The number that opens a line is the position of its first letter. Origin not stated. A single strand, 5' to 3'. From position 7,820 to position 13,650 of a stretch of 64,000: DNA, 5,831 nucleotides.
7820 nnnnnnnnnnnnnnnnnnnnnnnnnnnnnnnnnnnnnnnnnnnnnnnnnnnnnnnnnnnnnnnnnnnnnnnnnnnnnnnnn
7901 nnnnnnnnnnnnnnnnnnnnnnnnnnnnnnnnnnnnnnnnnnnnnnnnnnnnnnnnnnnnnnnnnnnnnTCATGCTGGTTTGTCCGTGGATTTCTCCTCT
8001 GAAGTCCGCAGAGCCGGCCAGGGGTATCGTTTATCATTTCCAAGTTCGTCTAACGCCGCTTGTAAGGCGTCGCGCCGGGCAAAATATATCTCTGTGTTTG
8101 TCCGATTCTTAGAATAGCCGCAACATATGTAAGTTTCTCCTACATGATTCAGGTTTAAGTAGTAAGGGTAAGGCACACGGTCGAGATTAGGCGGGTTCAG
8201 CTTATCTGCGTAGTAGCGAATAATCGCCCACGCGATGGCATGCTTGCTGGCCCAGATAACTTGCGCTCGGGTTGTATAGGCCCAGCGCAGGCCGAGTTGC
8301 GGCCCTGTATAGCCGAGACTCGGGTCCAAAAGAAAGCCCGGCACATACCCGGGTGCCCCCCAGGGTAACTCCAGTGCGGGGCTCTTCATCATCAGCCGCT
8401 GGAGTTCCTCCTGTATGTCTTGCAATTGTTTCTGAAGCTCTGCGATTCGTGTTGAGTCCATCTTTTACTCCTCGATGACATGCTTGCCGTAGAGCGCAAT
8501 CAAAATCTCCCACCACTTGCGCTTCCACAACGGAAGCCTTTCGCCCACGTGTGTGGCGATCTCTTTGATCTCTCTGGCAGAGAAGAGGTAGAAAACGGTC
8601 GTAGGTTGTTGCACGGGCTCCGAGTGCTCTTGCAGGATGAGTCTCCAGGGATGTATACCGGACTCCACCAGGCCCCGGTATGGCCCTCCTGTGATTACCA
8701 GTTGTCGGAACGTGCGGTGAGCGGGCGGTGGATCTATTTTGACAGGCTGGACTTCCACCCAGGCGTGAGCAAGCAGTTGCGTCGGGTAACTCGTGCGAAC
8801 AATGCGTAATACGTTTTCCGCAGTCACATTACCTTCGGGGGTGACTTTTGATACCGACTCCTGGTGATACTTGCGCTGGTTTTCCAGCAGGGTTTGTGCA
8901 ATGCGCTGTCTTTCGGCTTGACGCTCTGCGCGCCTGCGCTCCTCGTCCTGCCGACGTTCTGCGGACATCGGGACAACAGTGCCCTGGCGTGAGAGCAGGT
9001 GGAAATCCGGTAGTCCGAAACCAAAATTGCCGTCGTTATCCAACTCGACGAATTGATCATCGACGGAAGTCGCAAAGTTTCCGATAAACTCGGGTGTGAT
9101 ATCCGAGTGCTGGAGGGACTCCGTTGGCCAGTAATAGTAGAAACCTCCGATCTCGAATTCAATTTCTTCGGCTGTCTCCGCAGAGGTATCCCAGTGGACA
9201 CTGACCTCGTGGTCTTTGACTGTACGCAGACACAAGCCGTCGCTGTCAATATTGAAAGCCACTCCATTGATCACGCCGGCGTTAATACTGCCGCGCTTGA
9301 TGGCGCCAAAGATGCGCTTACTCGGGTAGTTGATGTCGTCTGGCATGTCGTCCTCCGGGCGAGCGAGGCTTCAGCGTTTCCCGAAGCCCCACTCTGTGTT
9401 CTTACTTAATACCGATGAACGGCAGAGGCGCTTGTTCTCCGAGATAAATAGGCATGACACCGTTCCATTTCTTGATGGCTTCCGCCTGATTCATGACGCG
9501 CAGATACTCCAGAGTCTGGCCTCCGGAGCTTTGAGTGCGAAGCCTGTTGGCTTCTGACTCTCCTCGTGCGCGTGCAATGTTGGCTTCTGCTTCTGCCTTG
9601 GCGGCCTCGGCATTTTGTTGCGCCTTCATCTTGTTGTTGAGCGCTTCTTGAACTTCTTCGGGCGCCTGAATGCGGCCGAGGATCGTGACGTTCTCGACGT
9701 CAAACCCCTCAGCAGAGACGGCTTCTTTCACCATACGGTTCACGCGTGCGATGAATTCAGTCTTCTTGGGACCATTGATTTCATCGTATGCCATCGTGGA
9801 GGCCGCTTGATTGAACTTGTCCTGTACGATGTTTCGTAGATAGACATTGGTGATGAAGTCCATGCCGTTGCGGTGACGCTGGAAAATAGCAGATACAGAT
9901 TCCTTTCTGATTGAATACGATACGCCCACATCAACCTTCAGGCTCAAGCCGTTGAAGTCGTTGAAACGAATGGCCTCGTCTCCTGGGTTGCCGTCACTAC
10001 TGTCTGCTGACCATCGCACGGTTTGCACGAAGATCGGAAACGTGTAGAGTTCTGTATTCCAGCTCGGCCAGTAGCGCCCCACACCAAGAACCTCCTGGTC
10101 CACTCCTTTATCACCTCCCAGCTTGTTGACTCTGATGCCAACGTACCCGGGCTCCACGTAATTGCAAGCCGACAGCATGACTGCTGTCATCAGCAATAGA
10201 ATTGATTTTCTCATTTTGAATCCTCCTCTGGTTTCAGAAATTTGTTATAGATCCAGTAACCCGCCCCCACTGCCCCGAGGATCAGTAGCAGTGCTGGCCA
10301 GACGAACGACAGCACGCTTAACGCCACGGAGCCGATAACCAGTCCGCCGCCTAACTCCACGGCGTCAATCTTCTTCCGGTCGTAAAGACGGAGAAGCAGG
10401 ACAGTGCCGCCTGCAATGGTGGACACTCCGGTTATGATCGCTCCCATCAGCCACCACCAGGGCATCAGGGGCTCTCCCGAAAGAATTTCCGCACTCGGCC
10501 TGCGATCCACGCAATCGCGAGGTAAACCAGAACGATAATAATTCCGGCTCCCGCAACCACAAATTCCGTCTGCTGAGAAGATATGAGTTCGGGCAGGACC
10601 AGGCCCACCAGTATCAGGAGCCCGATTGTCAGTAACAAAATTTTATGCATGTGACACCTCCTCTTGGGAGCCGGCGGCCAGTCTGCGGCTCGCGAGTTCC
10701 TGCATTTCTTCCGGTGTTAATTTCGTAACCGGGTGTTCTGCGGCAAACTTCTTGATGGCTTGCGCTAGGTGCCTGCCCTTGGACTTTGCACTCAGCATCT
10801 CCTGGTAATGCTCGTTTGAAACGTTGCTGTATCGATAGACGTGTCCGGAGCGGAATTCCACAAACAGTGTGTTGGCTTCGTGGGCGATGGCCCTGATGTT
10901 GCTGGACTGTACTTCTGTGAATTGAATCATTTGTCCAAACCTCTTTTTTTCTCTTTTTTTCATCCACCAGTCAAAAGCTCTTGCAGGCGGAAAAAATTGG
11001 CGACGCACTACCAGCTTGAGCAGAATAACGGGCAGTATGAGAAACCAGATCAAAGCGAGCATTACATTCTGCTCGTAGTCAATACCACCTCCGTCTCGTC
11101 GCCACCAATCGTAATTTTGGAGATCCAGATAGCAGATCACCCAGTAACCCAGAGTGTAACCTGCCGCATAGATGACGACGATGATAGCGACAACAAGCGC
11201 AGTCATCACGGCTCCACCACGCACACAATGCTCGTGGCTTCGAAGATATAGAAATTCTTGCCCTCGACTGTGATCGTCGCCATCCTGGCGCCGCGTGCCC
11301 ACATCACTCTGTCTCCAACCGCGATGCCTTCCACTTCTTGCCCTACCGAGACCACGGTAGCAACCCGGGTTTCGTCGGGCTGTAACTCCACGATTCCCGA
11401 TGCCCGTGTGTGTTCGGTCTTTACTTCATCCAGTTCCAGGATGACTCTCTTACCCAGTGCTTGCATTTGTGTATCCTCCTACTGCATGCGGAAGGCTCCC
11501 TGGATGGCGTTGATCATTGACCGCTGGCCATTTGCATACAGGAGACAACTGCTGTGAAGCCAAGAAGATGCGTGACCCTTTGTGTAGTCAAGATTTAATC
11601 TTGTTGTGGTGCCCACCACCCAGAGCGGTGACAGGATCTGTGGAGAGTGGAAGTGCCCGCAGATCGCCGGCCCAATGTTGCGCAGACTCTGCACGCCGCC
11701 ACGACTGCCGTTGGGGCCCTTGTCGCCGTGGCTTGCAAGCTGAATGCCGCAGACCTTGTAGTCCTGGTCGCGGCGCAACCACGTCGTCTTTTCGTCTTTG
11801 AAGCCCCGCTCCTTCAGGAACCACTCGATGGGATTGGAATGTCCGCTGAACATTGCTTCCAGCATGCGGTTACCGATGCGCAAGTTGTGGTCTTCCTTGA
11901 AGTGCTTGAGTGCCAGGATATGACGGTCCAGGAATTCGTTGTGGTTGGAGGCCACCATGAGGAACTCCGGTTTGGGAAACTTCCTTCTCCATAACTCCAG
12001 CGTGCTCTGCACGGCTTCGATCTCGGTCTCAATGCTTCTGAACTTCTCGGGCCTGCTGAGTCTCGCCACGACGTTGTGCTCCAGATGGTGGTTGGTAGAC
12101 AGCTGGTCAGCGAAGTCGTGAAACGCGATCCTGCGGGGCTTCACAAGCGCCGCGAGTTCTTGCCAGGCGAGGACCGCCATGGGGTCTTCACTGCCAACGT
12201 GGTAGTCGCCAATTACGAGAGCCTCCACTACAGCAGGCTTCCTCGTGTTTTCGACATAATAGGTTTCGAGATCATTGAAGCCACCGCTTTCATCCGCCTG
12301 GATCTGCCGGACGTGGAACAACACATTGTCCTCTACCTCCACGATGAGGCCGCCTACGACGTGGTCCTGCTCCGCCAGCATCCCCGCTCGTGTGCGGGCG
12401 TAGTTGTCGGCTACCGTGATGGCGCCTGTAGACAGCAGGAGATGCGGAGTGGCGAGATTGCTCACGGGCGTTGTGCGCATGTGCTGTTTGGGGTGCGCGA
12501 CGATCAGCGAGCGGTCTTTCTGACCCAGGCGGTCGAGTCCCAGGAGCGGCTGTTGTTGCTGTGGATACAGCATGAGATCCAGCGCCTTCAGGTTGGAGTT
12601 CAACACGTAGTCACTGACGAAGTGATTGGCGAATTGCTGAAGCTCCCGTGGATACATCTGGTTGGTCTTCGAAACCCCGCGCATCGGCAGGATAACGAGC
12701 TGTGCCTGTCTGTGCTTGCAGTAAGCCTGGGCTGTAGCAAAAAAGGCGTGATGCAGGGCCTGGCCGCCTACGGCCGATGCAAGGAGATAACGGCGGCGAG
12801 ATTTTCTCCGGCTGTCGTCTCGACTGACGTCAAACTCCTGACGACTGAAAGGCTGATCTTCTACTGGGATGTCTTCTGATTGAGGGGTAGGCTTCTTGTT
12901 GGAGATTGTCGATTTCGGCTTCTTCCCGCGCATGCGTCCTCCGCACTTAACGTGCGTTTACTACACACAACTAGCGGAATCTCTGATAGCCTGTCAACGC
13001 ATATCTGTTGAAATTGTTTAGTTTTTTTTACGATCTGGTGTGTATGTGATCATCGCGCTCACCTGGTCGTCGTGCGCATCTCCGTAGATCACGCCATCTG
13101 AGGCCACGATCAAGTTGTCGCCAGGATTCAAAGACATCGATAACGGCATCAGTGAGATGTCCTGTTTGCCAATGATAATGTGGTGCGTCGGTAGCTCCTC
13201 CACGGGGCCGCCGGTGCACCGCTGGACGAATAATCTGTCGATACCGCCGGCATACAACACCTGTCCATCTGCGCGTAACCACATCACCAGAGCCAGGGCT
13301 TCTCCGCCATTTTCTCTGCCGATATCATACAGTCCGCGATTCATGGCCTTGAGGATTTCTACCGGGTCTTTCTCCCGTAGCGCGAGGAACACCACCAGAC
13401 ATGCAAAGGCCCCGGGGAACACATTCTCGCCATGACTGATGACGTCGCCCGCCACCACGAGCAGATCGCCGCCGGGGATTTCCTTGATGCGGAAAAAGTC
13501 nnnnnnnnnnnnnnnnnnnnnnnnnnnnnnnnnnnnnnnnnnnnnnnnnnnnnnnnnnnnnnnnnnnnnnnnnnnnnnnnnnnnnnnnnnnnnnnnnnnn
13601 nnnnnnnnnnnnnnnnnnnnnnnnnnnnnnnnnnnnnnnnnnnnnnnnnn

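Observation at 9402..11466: Membrane module: SPFH lipoprotein, two small membrane proteins, KTSC-domain membrane protein and a GroES-like gene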

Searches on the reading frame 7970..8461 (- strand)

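Call 3: search_protein_families(library=pfam, proteins=[window:7970-8461:-], max_evalue=0.1)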
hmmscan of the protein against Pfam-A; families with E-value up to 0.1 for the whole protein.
window:7970-8461:- (163 aa): 1 family
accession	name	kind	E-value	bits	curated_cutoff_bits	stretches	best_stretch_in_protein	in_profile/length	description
PF16326.10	ABC_tran_CTD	-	0.022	15.4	32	1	2-26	39-63/69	ABC transporter C-terminal domain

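Call 4: search_protein_families(library=phrogs, proteins=[window:7970-8461:-], max_evalue=0.01)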
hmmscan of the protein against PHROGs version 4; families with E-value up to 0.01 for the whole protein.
window:7970-8461:- (163 aa): 0 families

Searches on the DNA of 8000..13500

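Call 97: search_rna_families(source=window, start=8000, end=13500, threshold=gathering)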
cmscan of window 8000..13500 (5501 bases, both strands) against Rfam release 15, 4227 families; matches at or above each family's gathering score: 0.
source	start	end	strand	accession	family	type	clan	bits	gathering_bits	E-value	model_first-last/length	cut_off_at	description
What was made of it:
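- Tried and rejected: The Rfam scan of 8000-13500 found nothing (call 97).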

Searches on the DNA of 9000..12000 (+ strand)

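Call 5: search_dna_similar(query=window:9000-12000:+, collection=phages, mode=near, max_rows=30)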
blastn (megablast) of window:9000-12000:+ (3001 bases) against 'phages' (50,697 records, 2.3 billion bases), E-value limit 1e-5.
No match.
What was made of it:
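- Tried and rejected: Megablast of the region against phage records found nothing (call 5).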

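Call 81: search_dna_similar(query=L144:3000-4810:+, collection=ecoli_genomes, mode=near, max_rows=8)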
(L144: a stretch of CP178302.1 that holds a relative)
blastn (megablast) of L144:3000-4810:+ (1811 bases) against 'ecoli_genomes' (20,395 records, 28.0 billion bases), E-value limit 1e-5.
In 391 record(s) the limit of 40 matching pieces per record was reached: places in those records are undercounted.
Records with a match: 10026; places in all: 75603; records where one place covers at least 80% of the query: 0.
Genomes with a match: 5044 of 5426; with a place that covers at least 80% of the query: 0. Places per genome that has any: lowest 1, median 11, highest 68. On chromosomes: 59720 places; on plasmids: 15883.
Best place of each record, by identity: >=99% 4587; 95-99% 3708; 90-95% 1275; 80-90% 278; 60-80% 178.
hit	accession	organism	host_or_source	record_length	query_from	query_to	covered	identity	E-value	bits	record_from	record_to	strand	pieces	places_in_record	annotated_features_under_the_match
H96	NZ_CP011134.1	Escherichia coli VR50 strain VR50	Homo sapiens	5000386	1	1811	56%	97.8%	0e+0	1761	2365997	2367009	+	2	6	SPFH domain-containing protein | hypothetical protein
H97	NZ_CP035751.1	Escherichia coli E110019 strain E110019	-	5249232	1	1811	56%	97.8%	0e+0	1761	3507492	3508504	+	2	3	SPFH domain-containing protein | hypothetical protein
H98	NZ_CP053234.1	Escherichia coli strain SCU-106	Homo sapiens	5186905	1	1811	56%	97.8%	0e+0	1761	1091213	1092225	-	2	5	SPFH domain-containing protein | hypothetical protein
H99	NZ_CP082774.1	Escherichia coli O16:H6 strain CU37RT-2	Homo sapiens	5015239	1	1811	56%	97.8%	0e+0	1761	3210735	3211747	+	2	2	SPFH domain-containing protein | hypothetical protein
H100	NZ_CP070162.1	Escherichia coli strain FDAARGOS_1283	Homo sapiens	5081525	1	1811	56%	97.8%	0e+0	1761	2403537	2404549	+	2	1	SPFH domain-containing protein | hypothetical protein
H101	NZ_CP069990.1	Escherichia coli strain FDAARGOS_1304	Homo sapiens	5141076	1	1811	56%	97.8%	0e+0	1761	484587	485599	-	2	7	SPFH domain-containing protein | hypothetical protein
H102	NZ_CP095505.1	Escherichia coli strain GN02050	Homo sapiens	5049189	1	1811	56%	97.8%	0e+0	1761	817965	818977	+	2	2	SPFH domain-containing protein | hypothetical protein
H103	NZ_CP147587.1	Escherichia coli strain GN06667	Homo sapiens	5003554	1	1811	56%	97.8%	0e+0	1761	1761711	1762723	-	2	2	SPFH domain-containing protein | hypothetical protein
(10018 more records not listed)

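Call 82: get_annotated_region(hit=H96, flank=6000)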
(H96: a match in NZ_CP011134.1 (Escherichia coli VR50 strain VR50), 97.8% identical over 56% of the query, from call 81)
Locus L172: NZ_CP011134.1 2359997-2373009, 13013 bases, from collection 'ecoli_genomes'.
description: Escherichia coli VR50 chromosome, complete genome
organism: Escherichia coli VR50 strain VR50 (NCBI taxid 941323)
replicon: chromosome; assembly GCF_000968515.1
host: Homo sapiens; source: urine; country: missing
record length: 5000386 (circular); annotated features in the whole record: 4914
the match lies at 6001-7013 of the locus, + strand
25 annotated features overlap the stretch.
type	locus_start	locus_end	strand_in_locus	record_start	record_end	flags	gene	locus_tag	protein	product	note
CDS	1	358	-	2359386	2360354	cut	-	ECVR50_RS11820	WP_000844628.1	toprim domain-containing protein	-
CDS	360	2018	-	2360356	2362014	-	-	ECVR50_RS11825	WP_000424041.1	DEAD/DEAH box helicase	-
CDS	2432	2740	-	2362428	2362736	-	-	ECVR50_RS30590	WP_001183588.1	hypothetical protein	-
CDS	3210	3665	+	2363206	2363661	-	-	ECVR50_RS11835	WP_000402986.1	helix-turn-helix domain-containing protein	-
CDS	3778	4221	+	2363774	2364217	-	-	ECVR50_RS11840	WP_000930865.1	helix-turn-helix domain-containing protein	-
CDS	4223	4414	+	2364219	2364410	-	-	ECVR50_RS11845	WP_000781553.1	hypothetical protein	-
CDS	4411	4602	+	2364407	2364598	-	-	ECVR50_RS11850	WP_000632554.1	hypothetical protein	-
CDS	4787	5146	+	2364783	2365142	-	-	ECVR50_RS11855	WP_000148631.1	hypothetical protein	-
CDS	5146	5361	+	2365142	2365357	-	-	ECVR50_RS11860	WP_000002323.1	hypothetical protein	-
CDS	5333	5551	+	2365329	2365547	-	-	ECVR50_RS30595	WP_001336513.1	hypothetical protein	-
CDS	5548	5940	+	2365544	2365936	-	-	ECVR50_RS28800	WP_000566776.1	hypothetical protein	-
CDS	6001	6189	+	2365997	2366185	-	-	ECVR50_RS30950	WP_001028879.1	hypothetical protein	-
CDS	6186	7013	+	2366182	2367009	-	-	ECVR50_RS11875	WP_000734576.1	SPFH domain-containing protein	-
CDS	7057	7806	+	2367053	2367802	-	-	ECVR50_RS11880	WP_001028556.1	ORF6N domain-containing protein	-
CDS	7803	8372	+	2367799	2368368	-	-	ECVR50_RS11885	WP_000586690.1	hypothetical protein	-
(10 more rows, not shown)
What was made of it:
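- In an E. coli lambdoid prophage it lies in the early-left region (call 82).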
